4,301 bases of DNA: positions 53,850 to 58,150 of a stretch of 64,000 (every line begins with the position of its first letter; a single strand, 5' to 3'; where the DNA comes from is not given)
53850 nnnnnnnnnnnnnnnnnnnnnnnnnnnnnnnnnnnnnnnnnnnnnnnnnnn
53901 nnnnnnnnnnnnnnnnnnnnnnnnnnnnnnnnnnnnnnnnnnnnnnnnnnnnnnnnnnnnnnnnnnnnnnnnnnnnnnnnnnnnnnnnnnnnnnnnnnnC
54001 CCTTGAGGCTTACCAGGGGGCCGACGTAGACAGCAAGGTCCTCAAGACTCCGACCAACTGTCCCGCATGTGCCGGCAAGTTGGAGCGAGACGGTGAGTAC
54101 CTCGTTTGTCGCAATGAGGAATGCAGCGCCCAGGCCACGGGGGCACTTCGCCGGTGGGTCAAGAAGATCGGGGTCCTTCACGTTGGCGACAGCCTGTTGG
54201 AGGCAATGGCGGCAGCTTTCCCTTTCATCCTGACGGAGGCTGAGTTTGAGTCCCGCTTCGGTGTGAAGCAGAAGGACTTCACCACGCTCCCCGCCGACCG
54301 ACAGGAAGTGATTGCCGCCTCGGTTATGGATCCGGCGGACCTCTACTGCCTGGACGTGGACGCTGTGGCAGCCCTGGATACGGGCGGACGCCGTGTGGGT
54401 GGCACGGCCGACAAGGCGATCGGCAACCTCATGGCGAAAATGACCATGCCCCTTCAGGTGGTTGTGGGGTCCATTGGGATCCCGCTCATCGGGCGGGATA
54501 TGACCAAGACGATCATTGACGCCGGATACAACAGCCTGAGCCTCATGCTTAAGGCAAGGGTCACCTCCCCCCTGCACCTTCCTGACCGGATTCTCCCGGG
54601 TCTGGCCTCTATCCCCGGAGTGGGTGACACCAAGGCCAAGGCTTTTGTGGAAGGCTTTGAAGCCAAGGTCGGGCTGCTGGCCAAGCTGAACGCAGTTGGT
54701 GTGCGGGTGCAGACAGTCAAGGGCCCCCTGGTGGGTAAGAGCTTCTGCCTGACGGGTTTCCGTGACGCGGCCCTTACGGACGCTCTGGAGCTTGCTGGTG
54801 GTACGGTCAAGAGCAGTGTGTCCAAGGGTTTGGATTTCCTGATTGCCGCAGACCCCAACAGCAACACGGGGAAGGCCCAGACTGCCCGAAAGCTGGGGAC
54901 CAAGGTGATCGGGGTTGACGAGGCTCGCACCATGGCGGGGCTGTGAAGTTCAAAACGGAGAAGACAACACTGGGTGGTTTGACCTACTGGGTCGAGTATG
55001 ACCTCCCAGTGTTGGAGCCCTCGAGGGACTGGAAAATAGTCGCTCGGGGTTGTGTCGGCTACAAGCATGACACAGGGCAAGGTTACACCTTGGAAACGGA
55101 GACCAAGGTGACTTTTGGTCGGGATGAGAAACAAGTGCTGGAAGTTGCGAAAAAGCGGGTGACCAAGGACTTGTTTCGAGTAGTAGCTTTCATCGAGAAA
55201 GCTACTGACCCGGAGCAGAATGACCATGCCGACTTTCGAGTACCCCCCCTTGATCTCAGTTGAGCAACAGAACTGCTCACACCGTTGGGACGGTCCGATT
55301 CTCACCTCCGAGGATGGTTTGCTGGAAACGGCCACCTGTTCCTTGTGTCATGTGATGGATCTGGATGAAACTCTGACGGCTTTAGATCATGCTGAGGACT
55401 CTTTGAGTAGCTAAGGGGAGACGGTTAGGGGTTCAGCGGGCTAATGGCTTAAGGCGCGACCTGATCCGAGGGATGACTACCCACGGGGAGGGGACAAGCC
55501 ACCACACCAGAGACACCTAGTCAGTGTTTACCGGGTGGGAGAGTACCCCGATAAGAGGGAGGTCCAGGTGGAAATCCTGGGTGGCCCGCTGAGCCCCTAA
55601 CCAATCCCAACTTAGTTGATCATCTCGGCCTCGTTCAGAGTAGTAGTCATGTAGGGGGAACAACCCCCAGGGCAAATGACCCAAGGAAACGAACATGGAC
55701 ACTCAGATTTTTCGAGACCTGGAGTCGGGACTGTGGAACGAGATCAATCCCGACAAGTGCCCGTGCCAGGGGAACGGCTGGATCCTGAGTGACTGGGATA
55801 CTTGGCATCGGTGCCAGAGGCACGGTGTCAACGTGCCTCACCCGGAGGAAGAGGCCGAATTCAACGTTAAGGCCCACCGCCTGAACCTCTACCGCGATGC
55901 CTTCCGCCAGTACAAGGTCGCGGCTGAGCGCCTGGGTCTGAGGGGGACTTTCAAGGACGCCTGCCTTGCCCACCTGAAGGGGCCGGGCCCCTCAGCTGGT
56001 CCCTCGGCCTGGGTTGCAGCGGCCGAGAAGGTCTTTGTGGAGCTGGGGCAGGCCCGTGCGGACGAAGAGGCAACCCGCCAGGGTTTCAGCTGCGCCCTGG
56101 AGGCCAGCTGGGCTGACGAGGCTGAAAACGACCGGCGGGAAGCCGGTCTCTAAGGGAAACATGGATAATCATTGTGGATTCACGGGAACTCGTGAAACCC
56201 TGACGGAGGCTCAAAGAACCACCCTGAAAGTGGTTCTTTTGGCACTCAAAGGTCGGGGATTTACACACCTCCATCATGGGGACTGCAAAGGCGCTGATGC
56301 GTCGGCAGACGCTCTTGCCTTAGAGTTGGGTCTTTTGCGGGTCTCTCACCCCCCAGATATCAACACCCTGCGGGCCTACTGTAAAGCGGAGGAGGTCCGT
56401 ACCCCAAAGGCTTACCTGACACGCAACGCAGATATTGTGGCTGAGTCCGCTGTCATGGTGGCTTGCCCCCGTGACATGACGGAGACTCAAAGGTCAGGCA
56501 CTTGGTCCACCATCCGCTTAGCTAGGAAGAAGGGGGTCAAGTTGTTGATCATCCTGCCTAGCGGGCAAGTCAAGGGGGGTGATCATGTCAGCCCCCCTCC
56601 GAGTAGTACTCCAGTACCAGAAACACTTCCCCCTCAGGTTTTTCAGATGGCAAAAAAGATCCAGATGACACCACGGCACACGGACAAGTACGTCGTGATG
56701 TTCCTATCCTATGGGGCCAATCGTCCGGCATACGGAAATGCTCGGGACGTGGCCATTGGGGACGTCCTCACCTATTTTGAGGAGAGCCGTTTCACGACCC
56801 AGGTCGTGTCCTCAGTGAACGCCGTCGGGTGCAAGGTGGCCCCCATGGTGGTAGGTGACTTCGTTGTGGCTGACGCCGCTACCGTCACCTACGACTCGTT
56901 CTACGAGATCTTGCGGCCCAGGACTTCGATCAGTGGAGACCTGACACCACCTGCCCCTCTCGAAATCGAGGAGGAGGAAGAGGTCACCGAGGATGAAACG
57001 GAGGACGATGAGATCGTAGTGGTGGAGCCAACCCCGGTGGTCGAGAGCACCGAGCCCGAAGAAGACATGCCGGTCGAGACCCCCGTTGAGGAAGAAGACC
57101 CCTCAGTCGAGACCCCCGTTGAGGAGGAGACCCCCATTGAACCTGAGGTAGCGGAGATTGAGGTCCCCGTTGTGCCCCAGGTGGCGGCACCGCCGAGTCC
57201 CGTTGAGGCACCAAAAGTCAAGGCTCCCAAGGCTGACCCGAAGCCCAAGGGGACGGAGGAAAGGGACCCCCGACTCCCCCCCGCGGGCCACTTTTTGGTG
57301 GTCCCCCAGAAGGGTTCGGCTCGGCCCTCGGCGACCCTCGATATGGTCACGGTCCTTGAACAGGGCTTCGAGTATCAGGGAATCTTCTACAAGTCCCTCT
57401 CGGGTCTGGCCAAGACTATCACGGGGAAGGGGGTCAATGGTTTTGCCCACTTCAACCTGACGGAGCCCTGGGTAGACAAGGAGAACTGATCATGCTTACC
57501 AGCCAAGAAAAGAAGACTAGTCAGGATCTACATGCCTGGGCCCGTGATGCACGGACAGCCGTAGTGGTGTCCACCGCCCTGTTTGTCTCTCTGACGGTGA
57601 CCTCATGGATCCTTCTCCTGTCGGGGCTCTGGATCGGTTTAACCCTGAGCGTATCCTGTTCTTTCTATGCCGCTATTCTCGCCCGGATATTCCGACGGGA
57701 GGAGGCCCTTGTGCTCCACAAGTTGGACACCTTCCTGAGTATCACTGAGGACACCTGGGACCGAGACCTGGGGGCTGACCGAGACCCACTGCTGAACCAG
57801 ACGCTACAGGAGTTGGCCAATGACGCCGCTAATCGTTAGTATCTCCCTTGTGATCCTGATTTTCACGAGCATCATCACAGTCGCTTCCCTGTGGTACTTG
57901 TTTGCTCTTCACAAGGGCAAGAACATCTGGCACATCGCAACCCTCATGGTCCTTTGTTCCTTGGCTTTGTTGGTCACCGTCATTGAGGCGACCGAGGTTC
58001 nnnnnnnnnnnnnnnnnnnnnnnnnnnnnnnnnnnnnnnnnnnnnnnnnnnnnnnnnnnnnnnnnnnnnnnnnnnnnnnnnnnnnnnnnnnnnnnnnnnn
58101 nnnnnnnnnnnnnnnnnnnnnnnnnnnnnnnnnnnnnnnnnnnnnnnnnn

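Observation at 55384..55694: Promoter-driven, ORF-free, highly structured region: candidate novel ncRNA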

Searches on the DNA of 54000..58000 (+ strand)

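Call 8: search_dna_similar(query=window:54000-58000:+, collection=phages, mode=distant, max_rows=20)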
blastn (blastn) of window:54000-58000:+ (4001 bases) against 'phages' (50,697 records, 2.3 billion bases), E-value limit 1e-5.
No match.

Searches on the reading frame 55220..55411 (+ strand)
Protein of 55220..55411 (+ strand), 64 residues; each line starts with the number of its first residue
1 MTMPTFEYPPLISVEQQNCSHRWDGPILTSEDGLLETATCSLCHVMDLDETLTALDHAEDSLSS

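Call 15: search_protein_families(library=pfam, proteins=[window:55220-55411:+], max_evalue=0.01)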
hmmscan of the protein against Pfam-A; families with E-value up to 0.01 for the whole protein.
window:55220-55411:+ (64 aa): 0 families
